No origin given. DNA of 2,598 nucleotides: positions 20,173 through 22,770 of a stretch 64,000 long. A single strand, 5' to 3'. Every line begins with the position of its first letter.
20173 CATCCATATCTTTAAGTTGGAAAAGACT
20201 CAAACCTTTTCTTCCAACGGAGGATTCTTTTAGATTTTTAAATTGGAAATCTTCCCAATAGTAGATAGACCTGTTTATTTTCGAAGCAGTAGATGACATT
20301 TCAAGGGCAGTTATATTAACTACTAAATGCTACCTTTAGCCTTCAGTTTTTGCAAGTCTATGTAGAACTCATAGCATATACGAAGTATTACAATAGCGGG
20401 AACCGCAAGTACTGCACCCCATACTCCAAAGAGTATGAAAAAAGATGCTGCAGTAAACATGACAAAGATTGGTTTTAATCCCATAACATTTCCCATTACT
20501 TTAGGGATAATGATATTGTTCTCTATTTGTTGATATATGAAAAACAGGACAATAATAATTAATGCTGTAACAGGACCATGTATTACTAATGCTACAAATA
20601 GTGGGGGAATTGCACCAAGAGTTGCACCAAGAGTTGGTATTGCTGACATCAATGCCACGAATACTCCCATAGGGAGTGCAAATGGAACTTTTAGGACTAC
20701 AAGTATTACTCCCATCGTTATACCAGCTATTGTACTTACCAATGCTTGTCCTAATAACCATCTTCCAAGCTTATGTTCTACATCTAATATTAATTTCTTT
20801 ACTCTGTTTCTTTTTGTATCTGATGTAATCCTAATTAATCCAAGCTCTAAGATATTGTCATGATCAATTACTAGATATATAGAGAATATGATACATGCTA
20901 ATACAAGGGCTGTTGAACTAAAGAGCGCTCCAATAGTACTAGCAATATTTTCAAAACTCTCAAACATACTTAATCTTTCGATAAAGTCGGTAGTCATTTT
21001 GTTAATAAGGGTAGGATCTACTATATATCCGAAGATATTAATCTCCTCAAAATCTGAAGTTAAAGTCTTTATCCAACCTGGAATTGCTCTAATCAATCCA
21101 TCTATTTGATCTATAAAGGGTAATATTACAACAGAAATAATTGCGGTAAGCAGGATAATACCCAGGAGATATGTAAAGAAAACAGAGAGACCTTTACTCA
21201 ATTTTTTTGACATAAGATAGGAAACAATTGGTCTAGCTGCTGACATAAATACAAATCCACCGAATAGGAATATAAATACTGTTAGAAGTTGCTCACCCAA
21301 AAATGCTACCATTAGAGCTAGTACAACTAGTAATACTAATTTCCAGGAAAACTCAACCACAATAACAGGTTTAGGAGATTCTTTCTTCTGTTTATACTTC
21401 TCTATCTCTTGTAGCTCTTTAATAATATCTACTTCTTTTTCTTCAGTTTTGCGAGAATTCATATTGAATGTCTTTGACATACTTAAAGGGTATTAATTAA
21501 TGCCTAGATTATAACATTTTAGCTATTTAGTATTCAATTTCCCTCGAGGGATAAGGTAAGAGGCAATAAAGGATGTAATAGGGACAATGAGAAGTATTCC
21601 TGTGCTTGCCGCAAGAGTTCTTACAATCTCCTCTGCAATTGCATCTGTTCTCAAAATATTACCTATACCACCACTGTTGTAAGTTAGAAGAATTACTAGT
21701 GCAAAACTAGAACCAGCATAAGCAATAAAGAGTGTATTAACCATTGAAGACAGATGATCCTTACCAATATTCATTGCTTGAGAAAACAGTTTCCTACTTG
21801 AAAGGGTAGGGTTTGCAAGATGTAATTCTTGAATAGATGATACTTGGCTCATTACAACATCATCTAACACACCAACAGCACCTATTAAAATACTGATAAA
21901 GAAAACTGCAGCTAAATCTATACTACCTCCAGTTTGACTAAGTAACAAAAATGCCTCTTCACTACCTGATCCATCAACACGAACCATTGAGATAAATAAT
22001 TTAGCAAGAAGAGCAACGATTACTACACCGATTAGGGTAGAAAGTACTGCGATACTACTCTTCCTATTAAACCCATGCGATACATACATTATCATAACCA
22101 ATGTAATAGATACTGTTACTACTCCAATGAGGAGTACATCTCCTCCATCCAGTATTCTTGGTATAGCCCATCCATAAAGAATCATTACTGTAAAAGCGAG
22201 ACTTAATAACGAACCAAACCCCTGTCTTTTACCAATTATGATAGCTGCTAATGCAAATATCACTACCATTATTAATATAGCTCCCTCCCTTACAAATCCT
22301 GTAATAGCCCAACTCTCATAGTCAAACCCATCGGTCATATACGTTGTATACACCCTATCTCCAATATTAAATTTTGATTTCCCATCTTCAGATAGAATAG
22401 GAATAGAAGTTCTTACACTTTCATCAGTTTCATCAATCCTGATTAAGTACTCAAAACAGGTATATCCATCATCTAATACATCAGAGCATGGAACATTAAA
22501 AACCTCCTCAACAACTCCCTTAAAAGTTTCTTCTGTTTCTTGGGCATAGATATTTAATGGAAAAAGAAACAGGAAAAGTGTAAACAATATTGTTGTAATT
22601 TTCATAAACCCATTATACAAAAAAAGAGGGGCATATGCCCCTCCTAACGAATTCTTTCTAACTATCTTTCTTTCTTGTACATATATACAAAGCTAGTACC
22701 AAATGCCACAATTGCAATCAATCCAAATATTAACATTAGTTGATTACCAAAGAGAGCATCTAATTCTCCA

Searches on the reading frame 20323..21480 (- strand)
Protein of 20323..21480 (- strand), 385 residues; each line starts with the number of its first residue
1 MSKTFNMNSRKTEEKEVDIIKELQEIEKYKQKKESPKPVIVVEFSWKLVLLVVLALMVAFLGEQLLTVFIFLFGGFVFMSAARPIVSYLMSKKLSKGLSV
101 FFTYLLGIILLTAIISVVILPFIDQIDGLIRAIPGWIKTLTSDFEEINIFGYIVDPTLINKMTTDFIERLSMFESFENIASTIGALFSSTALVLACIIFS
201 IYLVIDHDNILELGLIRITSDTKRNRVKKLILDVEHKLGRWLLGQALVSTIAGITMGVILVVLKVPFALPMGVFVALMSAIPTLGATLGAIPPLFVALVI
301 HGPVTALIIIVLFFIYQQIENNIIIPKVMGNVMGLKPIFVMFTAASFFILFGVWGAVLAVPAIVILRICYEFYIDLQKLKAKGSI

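Call 95: search_protein_families(library=pfam, max_evalue=0.00001, proteins=[window:20323-21480:-])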
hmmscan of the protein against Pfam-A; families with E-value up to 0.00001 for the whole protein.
window:20323-21480:- (385 aa): 1 family
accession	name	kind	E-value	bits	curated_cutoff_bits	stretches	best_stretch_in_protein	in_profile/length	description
PF01594.21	AI-2E_transport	-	1.1e-47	163.2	34.3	1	50-373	4-326/327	AI-2E family transporter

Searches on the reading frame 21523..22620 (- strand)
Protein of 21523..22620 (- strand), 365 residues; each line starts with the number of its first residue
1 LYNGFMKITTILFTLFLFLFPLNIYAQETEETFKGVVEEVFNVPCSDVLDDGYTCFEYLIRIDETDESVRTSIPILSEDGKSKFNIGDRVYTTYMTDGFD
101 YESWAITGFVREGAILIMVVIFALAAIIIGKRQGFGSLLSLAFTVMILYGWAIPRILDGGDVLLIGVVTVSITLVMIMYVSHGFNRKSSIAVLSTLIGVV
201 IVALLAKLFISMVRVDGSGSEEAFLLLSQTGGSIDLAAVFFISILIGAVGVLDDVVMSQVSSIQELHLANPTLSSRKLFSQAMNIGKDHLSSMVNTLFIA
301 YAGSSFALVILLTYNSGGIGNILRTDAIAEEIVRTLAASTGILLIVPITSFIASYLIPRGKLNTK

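Call 95: search_protein_families(library=pfam, max_evalue=0.00001, proteins=[window:21523-22620:-])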
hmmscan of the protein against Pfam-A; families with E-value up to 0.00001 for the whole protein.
window:21523-22620:- (365 aa): 1 family
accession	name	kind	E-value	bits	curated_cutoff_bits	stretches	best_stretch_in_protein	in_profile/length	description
PF07907.16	YibE_F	-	1.5e-66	224.8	27.2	1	115-354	1-240/241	YibE/F-like protein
